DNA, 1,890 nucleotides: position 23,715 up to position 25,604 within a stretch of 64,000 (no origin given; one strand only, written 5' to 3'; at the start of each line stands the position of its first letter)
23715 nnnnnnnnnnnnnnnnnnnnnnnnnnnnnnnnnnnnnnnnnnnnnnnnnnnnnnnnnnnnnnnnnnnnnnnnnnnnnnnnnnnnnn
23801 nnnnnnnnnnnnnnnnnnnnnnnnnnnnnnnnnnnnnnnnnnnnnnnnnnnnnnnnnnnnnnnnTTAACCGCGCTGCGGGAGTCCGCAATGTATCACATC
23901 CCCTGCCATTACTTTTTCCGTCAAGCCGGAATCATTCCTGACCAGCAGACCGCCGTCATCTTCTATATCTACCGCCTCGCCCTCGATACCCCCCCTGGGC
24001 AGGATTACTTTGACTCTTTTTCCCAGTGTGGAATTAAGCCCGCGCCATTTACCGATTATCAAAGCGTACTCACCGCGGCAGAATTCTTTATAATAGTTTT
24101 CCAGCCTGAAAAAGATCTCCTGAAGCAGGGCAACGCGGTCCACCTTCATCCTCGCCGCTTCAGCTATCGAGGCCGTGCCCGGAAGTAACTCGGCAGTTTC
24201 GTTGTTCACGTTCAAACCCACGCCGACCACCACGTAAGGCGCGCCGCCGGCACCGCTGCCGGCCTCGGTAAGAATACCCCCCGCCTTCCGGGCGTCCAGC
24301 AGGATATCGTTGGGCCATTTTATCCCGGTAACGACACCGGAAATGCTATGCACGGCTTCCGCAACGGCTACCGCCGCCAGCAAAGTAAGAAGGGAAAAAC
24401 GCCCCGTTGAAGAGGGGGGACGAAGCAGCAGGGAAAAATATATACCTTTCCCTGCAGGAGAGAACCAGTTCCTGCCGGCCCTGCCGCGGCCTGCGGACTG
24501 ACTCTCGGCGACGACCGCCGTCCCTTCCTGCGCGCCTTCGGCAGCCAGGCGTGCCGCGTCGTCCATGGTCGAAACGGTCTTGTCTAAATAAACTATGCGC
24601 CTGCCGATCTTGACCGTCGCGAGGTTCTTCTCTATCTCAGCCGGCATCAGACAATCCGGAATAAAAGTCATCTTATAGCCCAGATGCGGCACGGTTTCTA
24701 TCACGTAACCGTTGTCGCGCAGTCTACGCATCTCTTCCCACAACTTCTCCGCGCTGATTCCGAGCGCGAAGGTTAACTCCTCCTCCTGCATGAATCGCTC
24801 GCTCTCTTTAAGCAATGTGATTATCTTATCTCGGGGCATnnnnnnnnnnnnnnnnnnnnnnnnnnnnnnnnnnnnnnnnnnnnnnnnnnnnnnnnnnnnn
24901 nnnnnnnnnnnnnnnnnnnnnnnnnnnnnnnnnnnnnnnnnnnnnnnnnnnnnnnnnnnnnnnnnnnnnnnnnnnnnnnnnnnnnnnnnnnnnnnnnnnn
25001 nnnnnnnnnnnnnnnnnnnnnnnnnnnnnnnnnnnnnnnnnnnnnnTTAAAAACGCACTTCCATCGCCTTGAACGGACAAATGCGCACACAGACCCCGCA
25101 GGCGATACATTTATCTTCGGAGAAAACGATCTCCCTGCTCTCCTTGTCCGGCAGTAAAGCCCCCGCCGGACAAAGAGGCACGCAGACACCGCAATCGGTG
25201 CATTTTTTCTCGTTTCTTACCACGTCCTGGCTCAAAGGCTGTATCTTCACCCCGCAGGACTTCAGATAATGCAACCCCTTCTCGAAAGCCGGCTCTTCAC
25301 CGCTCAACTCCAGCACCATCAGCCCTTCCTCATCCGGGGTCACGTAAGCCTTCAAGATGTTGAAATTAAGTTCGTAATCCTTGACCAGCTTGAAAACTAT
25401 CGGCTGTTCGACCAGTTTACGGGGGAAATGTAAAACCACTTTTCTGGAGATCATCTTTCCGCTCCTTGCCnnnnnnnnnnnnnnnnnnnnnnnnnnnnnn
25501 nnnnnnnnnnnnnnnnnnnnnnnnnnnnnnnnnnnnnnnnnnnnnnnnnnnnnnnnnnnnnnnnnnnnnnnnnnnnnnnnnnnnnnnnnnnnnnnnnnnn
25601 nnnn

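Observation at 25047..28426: Rrf2-headed sulfur operon combining cysteine synthase, Nfu and the methanogen-type COG1900 plus NIL-ferredoxin homocysteine module, with a readable promoter and operator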

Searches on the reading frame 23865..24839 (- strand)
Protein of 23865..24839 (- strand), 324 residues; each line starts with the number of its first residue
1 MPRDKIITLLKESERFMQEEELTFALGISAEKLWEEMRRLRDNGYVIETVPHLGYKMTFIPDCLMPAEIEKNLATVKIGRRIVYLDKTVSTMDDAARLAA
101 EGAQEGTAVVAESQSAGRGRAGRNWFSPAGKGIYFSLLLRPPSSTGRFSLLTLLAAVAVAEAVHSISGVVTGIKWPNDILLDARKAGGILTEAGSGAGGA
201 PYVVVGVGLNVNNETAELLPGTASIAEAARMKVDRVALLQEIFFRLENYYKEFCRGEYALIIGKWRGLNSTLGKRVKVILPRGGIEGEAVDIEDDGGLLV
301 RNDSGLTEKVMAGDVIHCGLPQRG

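Call 5: search_protein_families(library=pfam, proteins=[window:23865-24839:-], max_evalue=0.01)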
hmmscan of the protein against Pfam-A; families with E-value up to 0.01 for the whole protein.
window:23865-24839:- (324 aa): 4 families
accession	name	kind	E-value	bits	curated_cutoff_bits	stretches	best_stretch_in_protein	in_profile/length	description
PF03099.24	BPL_LplA_LipB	-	4.3e-19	69.2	21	1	98-210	16-133/133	Biotin/lipoate A/B protein ligase family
PF02237.23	BPL_C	-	1.4e-12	47.7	21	1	271-317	1-47/48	Biotin protein ligase C terminal domain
PF08279.18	HTH_11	-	5.5e-05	23.4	25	1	4-56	3-55/55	HTH domain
PF16917.10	BPL_LplA_LipB_2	-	0.00064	19.8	27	1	113-221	21-133/183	Biotin/lipoate A/B protein ligase family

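Call 6: search_protein_families(library=ncbifam, proteins=[window:23865-24839:-], max_evalue=0.001)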
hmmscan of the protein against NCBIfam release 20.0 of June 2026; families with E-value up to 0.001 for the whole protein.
window:23865-24839:- (324 aa): 12 families
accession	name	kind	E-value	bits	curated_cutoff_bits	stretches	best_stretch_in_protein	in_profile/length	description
TIGR00121.1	birA_ligase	equivalog_domain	3.9e-59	200.1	83.1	1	82-317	2-234/235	biotin--[acetyl-CoA-carboxylase] ligase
NF006206.0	PRK08330.1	equivalog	1.3e-52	178.6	311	1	72-315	3-238/243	biotin--protein ligase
NF008848.0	PRK11886.1-3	equivalog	2.7e-49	167.9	362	1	5-304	5-303/319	bifunctional biotin--[acetyl-CoA-carboxylase] ligase/biotin operon repressor BirA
NF008847.0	PRK11886.1-2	equivalog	5.6e-45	154.1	293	1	4-315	8-314/320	bifunctional biotin--[acetyl-CoA-carboxylase] ligase/biotin operon repressor BirA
NF008846.0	PRK11886.1-1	equivalog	2e-42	145.6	353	1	4-315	5-306/312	bifunctional biotin--[acetyl-CoA-carboxylase] ligase/biotin operon repressor BirA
NF008849.0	PRK11886.1-4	equivalog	1.2e-38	133.1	474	1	5-315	9-314/320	bifunctional biotin--[acetyl-CoA-carboxylase] ligase/biotin operon repressor BirA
NF008850.0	PRK11886.1-5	equivalog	4.7e-38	131.1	489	1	5-308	10-308/320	bifunctional biotin--[acetyl-CoA-carboxylase] ligase/biotin operon repressor BirA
NF005405.0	PRK06955.1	equivalog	4.1e-27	95.1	312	1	102-315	61-291/300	biotin--[acetyl-CoA-carboxylase] ligase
NF009862.0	PRK13325.1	equivalog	2.7e-18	66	761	1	94-298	99-304/592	bifunctional biotin--[acetyl-CoA-carboxylase] ligase/type III pantothenate kinase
NF006294.0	PRK08477.1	equivalog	1.4e-11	44.1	179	1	82-247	6-159/214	biotin--[acetyl-CoA-carboxylase] ligase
NF004607.0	PRK05935.1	equivalog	2.4e-11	43.8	219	1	106-234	30-155/190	biotin--protein ligase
TIGR00122.1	birA_repr_reg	equivalog_domain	5.6e-05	22.9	70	1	19-67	16-63/69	biotin operon repressor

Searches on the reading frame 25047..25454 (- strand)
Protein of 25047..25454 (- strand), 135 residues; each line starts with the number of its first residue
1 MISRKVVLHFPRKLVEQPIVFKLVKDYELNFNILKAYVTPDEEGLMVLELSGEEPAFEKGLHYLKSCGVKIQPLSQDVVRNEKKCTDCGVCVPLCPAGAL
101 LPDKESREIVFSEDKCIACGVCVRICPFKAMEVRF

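Call 5: search_protein_families(library=pfam, proteins=[window:25047-25454:-], max_evalue=0.01)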
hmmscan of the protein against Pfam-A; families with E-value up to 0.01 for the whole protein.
window:25047-25454:- (135 aa): 17 families
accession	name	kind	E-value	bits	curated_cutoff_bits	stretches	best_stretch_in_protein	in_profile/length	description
PF00037.32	Fer4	-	3.8e-15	55.4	21.1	2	109-131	1-23/24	4Fe-4S binding domain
PF09383.16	NIL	-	4.4e-14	52.6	24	1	6-71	3-71/73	NIL domain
PF12838.12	Fer4_7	-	5.4e-13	49.6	27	2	84-130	1-52/52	4Fe-4S dicluster domain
PF12837.12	Fer4_6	-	4.6e-12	45.7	25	2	109-130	2-23/24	4Fe-4S binding domain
PF13237.11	Fer4_10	-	1.4e-10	41.4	25.5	1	78-127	2-53/53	4Fe-4S dicluster domain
PF12797.12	Fer4_2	-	4.9e-10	39.1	24.5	2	109-128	3-22/22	4Fe-4S binding domain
PF13187.11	Fer4_9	-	1.8e-09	37.9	27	1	84-130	1-51/52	4Fe-4S dicluster domain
PF12800.12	Fer4_4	-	1.3e-07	31.7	24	1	114-128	2-16/17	4Fe-4S binding domain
PF14697.11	Fer4_21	-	4.1e-07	30.5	35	1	81-131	4-57/59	4Fe-4S dicluster domain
PF13484.11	Fer4_16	-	3.1e-06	28.3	30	1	84-103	1-20/66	4Fe-4S double cluster binding domain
PF13183.11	Fer4_8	-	1.1e-05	26.2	27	0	83-98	3-18/68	4Fe-4S dicluster domain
PF25160.1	LdpA_Fe-S-bd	-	4.8e-05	23.5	27.6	0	112-132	24-44/49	LdpA Fe-S cluster-binding domain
PF12798.12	Fer4_3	-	0.00023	22.2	27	0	116-130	1-15/15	4Fe-4S binding domain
PF13534.11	Fer4_17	-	0.00023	22.1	22.2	0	84-103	1-20/61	4Fe-4S dicluster domain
PF13370.11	Fer4_13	-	0.00029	21.9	24.5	0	114-127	4-17/58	4Fe-4S single cluster domain of Ferredoxin I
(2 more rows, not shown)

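Call 6: search_protein_families(library=ncbifam, proteins=[window:25047-25454:-], max_evalue=0.001)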
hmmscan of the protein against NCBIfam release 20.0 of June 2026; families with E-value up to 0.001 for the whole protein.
window:25047-25454:- (135 aa): 85 families (the best 25 are shown)
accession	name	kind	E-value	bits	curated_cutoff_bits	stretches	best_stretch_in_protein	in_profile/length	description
NF043039.1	HgcAB_like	equivalog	6.6e-13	49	285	1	45-131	267-349/350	HgcAB-like fusion protein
NF040864.1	HgcB_ferredoxin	equivalog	1.3e-10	41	99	1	81-134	12-64/93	mercury methylation ferredoxin HgcB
NF058577.1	FdxA_fam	equivalog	4e-10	39.7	65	1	83-130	7-52/52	4Fe-4S ferredoxin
NF010369.0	PRK13795.1-4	equivalog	1.3e-09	36.8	1086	1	75-129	568-622/633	hypothetical protein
NF006221.0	PRK08348.1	subfamily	1.5e-09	37.7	124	1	78-132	39-93/136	NADH-plastoquinone oxidoreductase subunit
TIGR02179.1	PorD_KorD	subfamily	2.1e-09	37.4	60.05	1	79-133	21-74/78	2-oxoacid:acceptor oxidoreductase, delta subunit, pyruvate/2-ketoisovalerate family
NF042909.1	FMH_DH_FwdF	exception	4.1e-09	36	375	1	104-133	5-34/336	tungsten-dependent formylmethanofuran dehydrogenase subunit FwdF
NF045490.1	FdxA_Protbact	equivalog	4.8e-09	36.4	135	1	79-107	34-62/104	ferredoxin FdxA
NF038196.1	ferrodoxin_EFR1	subfamily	5.1e-09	36.5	75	1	76-133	177-231/242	EFR1 family ferrodoxin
NF043069.1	T4HPD_activ_SAM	equivalog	8.3e-09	35.2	425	1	72-132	40-98/299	trans-4-hydroxy-L-proline dehydratase activase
NF040684.1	PorD_Arch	equivalog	1.1e-08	35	120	1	81-133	30-81/85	pyruvate synthase subunit PorD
TIGR04041.1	activase_YjjW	hypoth_equivalog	1.1e-08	34.9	250.2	1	82-130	40-86/276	YjjW family glycine radical enzyme activase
NF045874.1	Vhu_polyferre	exception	1.4e-08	33.9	600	1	74-133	119-176/381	F420-non-reducing hydrogenase associated-polyferredoxin VhuB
TIGR04395.1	cutC_activ_rSAM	equivalog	3.1e-08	33.2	360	1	75-133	46-105/309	choline TMA-lyase-activating enzyme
NF010367.0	PRK13795.1-2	equivalog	3.6e-08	32.3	456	1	61-128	514-581/584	hypothetical protein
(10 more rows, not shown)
